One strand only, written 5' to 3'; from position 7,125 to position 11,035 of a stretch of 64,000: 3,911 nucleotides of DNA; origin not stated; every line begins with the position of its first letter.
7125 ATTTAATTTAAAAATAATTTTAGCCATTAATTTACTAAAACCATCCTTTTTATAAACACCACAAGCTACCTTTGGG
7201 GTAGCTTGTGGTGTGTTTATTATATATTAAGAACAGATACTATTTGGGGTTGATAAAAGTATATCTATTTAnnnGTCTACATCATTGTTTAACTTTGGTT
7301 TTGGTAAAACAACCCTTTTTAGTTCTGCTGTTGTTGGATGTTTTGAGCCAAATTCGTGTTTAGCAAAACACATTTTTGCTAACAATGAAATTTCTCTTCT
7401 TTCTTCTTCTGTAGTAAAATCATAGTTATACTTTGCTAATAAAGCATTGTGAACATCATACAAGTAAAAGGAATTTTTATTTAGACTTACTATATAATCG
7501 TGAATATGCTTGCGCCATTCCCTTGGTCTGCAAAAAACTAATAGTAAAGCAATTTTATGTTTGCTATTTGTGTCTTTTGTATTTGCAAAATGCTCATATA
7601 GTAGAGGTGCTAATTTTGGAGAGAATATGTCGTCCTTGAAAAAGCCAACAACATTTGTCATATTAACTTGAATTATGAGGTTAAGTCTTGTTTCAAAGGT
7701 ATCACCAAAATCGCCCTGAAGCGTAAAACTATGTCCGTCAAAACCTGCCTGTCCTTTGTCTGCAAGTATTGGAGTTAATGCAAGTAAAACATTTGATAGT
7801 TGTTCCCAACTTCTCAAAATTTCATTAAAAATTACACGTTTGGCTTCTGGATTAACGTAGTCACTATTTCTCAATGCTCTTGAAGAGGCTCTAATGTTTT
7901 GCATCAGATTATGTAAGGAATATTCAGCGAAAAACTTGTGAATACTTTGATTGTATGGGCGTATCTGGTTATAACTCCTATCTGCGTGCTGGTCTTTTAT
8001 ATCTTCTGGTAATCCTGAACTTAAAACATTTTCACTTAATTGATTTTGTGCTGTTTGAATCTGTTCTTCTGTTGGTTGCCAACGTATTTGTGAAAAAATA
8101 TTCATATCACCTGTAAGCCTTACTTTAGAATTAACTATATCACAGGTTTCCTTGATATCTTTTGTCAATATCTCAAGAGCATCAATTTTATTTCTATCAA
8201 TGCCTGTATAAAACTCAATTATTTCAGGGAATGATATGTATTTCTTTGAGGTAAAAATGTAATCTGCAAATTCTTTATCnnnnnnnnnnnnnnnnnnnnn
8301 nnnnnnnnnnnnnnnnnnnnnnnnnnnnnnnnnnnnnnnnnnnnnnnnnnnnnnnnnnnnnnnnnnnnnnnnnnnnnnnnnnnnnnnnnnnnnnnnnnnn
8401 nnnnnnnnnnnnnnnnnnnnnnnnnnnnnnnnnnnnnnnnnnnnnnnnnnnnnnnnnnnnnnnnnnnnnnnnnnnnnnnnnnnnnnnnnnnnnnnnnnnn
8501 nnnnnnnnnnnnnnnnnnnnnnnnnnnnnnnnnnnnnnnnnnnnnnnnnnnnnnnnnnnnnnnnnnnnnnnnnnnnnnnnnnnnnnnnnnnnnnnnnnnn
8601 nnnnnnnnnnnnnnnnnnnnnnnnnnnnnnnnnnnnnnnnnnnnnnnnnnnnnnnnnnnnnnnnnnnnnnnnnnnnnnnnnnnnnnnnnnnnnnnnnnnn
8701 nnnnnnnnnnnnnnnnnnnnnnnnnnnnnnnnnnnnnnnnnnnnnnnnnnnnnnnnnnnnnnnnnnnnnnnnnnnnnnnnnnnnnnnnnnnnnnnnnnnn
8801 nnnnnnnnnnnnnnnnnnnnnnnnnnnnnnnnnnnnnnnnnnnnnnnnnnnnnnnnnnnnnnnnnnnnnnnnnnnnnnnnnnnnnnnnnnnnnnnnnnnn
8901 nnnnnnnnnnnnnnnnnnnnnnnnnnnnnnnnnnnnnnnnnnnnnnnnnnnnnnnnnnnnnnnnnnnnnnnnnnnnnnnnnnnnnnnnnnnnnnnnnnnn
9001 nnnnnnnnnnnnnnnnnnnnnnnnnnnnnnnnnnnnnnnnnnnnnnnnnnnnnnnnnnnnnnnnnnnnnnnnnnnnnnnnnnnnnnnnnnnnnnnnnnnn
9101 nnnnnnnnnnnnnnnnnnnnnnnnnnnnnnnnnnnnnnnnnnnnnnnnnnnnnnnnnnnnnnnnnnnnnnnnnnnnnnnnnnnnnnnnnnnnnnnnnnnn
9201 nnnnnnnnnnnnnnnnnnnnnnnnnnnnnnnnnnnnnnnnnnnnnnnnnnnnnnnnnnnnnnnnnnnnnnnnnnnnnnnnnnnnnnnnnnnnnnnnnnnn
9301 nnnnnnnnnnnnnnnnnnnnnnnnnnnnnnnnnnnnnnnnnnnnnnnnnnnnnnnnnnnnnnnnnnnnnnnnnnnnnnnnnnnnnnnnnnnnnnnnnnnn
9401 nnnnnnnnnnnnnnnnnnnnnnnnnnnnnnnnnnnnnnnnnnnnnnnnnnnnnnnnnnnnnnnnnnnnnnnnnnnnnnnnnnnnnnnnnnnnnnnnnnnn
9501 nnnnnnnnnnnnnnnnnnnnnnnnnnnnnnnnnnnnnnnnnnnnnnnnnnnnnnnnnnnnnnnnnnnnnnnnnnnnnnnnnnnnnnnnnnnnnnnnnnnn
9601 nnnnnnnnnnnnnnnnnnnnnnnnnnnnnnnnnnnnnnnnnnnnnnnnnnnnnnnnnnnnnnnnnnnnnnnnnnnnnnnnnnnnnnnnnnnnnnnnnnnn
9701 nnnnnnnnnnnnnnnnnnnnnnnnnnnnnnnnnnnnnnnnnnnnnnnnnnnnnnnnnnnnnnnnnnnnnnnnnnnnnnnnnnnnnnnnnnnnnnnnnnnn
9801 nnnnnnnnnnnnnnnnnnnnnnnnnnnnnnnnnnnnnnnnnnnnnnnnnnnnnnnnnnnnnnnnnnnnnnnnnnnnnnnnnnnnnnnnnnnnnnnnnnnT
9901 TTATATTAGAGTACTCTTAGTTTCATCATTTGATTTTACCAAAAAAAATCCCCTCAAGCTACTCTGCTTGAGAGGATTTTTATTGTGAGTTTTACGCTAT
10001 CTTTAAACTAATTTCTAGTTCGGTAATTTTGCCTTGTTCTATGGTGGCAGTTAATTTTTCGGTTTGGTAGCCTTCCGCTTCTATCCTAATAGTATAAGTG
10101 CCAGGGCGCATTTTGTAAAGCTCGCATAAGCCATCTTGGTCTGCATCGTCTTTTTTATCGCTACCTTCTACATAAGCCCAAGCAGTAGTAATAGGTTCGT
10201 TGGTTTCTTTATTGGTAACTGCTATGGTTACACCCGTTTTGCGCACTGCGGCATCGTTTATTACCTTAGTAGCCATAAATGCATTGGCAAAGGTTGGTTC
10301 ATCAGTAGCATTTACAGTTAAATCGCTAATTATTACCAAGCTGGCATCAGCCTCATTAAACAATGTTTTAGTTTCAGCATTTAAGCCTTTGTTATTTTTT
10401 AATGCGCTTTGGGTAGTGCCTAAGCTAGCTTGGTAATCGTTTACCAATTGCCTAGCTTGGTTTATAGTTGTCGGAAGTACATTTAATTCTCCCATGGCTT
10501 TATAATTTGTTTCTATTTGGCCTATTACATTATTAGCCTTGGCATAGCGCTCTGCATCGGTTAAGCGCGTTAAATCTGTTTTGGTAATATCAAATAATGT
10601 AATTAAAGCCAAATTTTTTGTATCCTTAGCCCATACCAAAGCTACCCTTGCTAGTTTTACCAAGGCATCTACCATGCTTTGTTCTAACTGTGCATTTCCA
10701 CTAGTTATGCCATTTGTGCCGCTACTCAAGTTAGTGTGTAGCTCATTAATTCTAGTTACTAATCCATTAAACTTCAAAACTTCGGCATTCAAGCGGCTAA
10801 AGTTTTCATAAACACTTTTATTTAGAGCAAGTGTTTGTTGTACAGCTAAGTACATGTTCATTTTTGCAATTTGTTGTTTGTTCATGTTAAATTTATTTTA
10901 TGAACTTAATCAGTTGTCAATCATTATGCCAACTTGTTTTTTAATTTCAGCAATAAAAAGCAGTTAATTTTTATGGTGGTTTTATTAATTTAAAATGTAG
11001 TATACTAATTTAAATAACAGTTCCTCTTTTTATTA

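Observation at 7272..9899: Uncharacterised 875-aa protein: TIR/NDT-like N-terminus, P-loop-like core lacking the Walker A lysine, long helical tail. It may be a single-gene STAND-type defence system.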

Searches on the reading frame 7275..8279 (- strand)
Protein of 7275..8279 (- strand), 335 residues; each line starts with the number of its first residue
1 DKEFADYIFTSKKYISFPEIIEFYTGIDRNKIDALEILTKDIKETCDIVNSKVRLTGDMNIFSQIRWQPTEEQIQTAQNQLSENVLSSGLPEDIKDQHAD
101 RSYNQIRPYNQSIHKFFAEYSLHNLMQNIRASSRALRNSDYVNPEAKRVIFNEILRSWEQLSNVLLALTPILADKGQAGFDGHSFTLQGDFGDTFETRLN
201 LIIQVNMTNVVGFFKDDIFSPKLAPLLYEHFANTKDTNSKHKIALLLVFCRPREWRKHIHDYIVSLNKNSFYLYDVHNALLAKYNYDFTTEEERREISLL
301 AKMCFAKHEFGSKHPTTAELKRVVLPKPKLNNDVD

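Call 79: predict_structure(alignment_id=A4)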
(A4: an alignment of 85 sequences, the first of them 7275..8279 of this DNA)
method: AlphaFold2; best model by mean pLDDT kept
length: 335 residues; sequences in the alignment: 85
mean_pLDDT: 91.8   pTM: 0.90
mean pLDDT of the five models: 91.8, 91.3, 90.6, 90.3, 89.3
residues with pLDDT >= 90: 273; 70-90: 37; 50-70: 15; < 50: 10
segments of 3 or more residues with pLDDT < 50: 110-118
pLDDT, mean of each block of 10 residues (from residue 1): 93 94 96 97 96 83 92 89 90 85 56 48 96 98 98 98 95 93 94 94 97 98 98 97 98 98 98 98 96 98 98 98 91 53
secondary structure, 60 per line:
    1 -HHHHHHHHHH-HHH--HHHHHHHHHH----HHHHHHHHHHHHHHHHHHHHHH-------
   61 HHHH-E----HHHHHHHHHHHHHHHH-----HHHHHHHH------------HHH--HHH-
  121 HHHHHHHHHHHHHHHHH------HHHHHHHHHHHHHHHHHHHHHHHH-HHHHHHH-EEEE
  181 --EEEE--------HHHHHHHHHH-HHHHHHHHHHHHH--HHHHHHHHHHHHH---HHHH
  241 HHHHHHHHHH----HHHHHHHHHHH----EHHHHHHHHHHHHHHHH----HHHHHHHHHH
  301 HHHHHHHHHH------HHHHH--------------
elements in order: H2-11 H18-27 H32-53 H61-64 H71-86 H92-99 H121-137 H144-167 H169-175 E177-180 E183-186 H195-204 H206-218 H221-233 H237-250 H255-265 H271-286 H291-310 H317-321

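Call 83: fold_search(model_id=the predicted structure, library=pdb)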
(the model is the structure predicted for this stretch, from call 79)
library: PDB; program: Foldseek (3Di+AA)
matches with E <= 10: 469; with E <= 0.001: 0
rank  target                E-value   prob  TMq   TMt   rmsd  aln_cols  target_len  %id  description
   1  5mff_C                5.7e-03  0.66  0.15  0.17  18.5       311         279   14  Designed armadillo repeat protein YIIIM5AII in complex with peptide (RR)5 (released 2017-09-13)
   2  4dvg_B                8.2e-02  0.23  0.16  0.17  21.4       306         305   13  Crystal structure of E. histolytica Formin1 bound to EhRho1-GTPgammaS (released 2012-11-14)
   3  9m1n_D                1.3e-01  0.12  0.13  0.06  24.0       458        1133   10  Cryo-EM structure of the TBC-DC-Arl2-alpha-beta-tubulin complex with GDP-AlFx (released 2025-10-22)
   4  7f7o_A                1.7e-01  0.28  0.22  0.23  18.6       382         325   12  APC-Asef FP assay tracer (released 2022-07-06)
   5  7z8t_D                1.7e-01  0.15  0.15  0.06  21.3       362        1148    9  CAND1-SCF-SKP2 CAND1 engaged SCF rocked (released 2023-04-19)
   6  7cun_B                1.9e-01  0.15  0.16  0.08  22.1       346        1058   11  The structure of human Integrator-PP2A complex (released 2020-11-25)
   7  3w3v                  2.2e-01  0.09  0.12  0.06  19.1       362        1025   13  Crystal structure of Kap121p mutant D353K/E396K/D438K (released 2013-04-10)
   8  5xah_C                2.3e-01  0.30  0.24  0.22  21.7       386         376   12  Crystal structure of human Importin4 (released 2018-02-14)
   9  7sqc_H1               2.3e-01  0.15  0.17  0.14  21.0       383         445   12  Ciliary C1 central pair apparatus isolated from Chlamydomonas reinhardtii (released 2022-04-13)
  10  3w5k_A                2.4e-01  0.16  0.18  0.09  21.9       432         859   12  Crystal structure of Snail1 and importin beta complex (released 2014-03-05)
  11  5yu6_A                2.6e-01  0.20  0.19  0.09  18.7       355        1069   11  CRYSTAL STRUCTURE OF EXPORTIN-5:RANGTP COMPLEX (released 2018-08-29)
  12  1o6o_A                2.6e-01  0.15  0.17  0.14  21.1       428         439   11  Importin Beta aa1-442 bound to five FxFG repeats from yeast Nsp1p. Second crystal form (released 2003-10-17)
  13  6qh6_A                2.7e-01  0.21  0.17  0.11  19.5       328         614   12  AP2 clathrin adaptor core with two cargo peptides in open+ conformation (released 2019-09-04)
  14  7r6k_I                2.7e-01  0.08  0.14  0.11  20.9       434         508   12  State E2 nucleolar 60S ribosomal intermediate - Model for Noc2/Noc3 region (released 2022-11-09)
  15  6q83_A                2.8e-01  0.10  0.14  0.07  21.6       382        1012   12  Crystal structure of the biportin Pdr6 in complex with UBC9 (released 2019-05-01)
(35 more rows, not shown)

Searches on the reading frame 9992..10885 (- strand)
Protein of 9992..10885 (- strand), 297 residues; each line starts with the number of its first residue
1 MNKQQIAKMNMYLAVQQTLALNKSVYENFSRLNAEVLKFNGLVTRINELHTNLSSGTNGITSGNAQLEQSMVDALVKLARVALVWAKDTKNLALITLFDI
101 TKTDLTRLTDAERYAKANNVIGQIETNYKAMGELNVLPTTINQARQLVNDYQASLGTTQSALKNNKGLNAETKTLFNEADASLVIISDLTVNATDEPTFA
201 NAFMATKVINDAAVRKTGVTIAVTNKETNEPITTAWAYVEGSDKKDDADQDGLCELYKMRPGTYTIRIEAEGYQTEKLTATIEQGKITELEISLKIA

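Call 5: search_protein_families(library=pfam, proteins=[window:9992-10885:-], max_evalue=1)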
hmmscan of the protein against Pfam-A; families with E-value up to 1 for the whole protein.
window:9992-10885:- (297 aa): 4 families
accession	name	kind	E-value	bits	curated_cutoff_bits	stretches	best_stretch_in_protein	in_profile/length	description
PF13715.12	CarbopepD_reg_2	-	1.7e-09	38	32.2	1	223-295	5-77/88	CarboxypepD_reg-like domain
PF13620.12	CarboxypepD_reg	-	1.2e-06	29.2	32.3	1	219-295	2-82/82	Carboxypeptidase regulatory-like domain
PF08308.17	PEGA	-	6.7e-05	23.2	20.8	1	254-295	27-68/71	PEGA domain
PF07550.17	Shr-like_HID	-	0.0017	19.2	22.3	1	259-282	57-81/82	Heme-binding protein Shr-like, Hb-interacting domain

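Call 6: search_protein_families(library=padloc, proteins=[window:9992-10885:-], max_evalue=1)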
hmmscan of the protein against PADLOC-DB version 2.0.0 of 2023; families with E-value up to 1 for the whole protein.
window:9992-10885:- (297 aa): 0 families

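Call 7: search_protein_families(library=ncbifam, proteins=[window:9992-10885:-], max_evalue=1)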
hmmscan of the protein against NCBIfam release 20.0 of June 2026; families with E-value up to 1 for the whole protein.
window:9992-10885:- (297 aa): 3 families
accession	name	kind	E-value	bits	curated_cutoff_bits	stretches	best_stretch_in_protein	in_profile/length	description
NF052345.1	S_layer_anammox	exception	2.7e-05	21.7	1400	1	192-295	1287-1392/1596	Kustd1514 family S-layer glycoprotein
NF047612.1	LIC_10740_fam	equivalog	0.0034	16.5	150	1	4-55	213-264/266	LIC_10740 family protein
NF002098.0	PRK00943.1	equivalog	0.0089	15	299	1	100-193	250-338/347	selenide, water dikinase SelD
